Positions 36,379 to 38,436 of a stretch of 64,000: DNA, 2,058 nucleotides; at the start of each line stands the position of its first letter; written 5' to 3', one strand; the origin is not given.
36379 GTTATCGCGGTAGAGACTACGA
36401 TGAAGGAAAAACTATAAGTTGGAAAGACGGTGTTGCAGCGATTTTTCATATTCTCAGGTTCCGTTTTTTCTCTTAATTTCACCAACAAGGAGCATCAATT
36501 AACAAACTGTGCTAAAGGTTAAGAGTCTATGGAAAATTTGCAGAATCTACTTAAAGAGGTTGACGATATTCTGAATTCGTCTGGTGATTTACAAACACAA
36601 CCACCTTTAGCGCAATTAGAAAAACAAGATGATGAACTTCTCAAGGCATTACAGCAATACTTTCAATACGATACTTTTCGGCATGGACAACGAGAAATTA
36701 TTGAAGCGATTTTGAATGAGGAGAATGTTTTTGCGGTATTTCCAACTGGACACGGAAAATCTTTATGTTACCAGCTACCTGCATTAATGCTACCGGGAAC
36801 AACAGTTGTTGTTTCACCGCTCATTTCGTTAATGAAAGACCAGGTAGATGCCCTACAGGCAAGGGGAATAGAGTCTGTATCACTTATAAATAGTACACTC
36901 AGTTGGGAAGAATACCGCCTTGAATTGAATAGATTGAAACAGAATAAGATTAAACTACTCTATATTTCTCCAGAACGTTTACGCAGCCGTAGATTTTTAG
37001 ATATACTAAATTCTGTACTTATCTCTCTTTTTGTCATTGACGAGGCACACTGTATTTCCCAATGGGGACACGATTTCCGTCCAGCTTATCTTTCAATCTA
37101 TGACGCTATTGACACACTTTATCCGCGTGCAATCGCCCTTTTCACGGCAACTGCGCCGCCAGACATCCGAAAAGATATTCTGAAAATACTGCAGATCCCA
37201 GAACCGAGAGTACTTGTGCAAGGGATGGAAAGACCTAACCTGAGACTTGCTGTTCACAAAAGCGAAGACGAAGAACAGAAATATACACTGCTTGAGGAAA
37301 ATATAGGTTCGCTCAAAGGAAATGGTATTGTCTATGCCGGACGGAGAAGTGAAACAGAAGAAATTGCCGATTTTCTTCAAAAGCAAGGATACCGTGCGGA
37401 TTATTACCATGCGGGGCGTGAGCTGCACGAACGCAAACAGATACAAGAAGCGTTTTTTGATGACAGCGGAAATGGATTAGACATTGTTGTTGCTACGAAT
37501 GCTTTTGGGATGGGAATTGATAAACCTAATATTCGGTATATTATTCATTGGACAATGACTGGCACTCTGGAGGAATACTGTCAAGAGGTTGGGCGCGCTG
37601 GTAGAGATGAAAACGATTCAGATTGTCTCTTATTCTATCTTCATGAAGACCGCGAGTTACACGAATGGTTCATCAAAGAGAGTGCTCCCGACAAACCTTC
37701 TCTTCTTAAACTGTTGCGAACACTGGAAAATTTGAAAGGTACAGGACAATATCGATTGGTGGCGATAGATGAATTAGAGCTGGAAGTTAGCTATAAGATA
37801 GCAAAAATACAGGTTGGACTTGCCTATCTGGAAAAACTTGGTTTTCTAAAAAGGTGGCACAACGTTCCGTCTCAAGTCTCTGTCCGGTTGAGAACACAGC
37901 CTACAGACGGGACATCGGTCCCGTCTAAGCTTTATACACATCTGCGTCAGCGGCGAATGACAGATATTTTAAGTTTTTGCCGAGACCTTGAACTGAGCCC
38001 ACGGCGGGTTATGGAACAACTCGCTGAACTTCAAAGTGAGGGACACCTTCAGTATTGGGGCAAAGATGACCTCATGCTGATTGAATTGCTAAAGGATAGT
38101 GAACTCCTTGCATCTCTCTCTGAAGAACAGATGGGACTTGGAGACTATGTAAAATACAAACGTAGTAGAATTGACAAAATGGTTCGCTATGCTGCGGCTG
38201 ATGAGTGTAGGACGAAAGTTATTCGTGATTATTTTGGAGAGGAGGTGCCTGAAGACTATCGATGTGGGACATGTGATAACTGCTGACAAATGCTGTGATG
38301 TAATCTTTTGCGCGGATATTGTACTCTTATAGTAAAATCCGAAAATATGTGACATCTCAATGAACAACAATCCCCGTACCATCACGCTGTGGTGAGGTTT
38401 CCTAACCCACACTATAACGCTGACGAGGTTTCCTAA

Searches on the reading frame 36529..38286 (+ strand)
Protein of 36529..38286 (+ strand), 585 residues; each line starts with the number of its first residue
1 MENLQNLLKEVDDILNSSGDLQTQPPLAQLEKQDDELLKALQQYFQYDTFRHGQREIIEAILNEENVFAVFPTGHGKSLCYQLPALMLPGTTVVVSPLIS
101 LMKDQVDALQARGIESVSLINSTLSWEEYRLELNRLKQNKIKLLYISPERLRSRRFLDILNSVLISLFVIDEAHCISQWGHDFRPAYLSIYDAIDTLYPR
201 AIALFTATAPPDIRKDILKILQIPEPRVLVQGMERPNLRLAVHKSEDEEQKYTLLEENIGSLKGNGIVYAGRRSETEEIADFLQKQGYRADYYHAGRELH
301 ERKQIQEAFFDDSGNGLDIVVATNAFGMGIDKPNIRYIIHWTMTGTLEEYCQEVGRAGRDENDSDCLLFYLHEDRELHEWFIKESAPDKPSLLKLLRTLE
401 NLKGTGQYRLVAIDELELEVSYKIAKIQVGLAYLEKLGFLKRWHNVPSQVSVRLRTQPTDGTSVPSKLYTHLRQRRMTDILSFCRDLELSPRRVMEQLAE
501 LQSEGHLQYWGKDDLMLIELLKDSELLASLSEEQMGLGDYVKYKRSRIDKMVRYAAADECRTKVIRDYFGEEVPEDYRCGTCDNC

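Call 39: search_protein_families(library=padloc, proteins=[window:36529-38286:+], max_evalue=0.00001)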
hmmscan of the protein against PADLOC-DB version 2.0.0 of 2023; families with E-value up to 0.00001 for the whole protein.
window:36529-38286:+ (585 aa): 24 families
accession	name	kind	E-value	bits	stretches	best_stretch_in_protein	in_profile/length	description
PDLC02864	DpdF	-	1.4e-133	444.9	1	31-404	4-372/610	DpdF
PDLC02861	DpdF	-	3.6e-126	419.9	1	32-384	11-357/611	DpdF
PDLC02870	DpdF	-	1.7e-116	387.8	2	41-403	5-362/534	DpdF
PDLC03928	PsyrT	-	1.6e-115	385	1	32-435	3-404/689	-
PDLC02865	DpdF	-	2.1e-75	252.3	1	35-397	745-1107/1499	DpdF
PDLC02859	DpdF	-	4.9e-61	204.8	1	45-369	96-424/545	DpdF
PDLC01089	C3a193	-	1.7e-48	163.8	1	64-403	267-625/983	poss. alt. Cas3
PDLC02868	DpdF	-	3.8e-47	158.6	2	43-245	332-542/1078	DpdF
PDLC02872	DpdF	-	5e-42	142.4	1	22-376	132-511/859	DpdF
PDLC02855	DpdF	-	1.1e-40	137.7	1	34-374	123-483/825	DpdF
PDLC02863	DpdF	-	7.2e-35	118.7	1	213-392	1-176/488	DpdF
PDLC02867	DpdF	-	9.3e-31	104.9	1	42-379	125-487/855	DpdF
PDLC02857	DpdF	-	1e-30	104.5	1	51-376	180-544/911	DpdF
PDLC02862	DpdF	-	8e-21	71.6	1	66-370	137-463/811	DpdF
PDLC02858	DpdF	-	9.2e-19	65.4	1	49-369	151-473/504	DpdF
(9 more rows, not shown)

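Call 51: search_protein_families(library=ncbifam, proteins=[window:36529-38286:+], max_evalue=0.001)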
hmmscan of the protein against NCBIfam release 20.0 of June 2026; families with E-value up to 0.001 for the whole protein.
window:36529-38286:+ (585 aa): 21 families
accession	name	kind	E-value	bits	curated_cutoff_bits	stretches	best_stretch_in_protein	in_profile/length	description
TIGR01389.1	recQ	equivalog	3.7e-136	455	640.2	2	40-394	4-352/591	DNA helicase RecQ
TIGR00614.1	recQ_fam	subfamily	6.8e-114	381.2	219.8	1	40-399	2-361/470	RecQ family ATP-dependent DNA helicase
NF008279.0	PRK11057.1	equivalog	1.1e-106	357.7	1015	1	38-374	14-344/608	ATP-dependent DNA helicase RecQ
NF041063.1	DpdF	equivalog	1e-60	206.2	550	1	33-377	126-489/813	protein DpdF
NF008394.0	PRK11192.1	equivalog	6.9e-17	61.4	507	1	33-360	10-341/441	ATP-dependent RNA helicase SrmB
NF053631.1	RNA_helic_CshA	equivalog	3.7e-16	59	646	1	34-370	7-341/434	degradosome RNA helicase CshA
NF008744.0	PRK11776.1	equivalog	1.2e-14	53.7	524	1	34-374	12-350/460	ATP-dependent RNA helicase DbpA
NF053711.1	RNA_heli_RhlE1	exception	5.3e-11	41.9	750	1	35-365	10-343/434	RNA helicase RhlE1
NF008642.0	PRK11634.1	equivalog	6.1e-11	41.4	989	1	36-377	16-356/628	DEAD/DEAH family ATP-dependent RNA helicase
NF002340.1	PRK01297.1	equivalog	3.4e-10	39.3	564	1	131-369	118-352/372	ATP-dependent RNA helicase RhlB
NF007882.0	PRK10590.1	equivalog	3.9e-09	36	743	1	142-367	127-346/456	ATP-dependent RNA helicase RhlE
NF053636.1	DDHlcsCsdAPsy1082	equivalog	5.3e-09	35.1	890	1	241-360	220-337/512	DEAD/DEAH box helicase CsdA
TIGR03817.1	DECH_helic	hypoth_equivalog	5.9e-09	34.7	874.1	1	279-368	295-381/742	helicase/secretion neighborhood putative DEAH-box helicase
NF010338.0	PRK13767.1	equivalog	9.5e-08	30.7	849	0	245-360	268-385/877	ATP-dependent helicase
NF003419.0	PRK04837.1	equivalog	1.2e-07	30.9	588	1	252-363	248-353/424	ATP-dependent RNA helicase RhlB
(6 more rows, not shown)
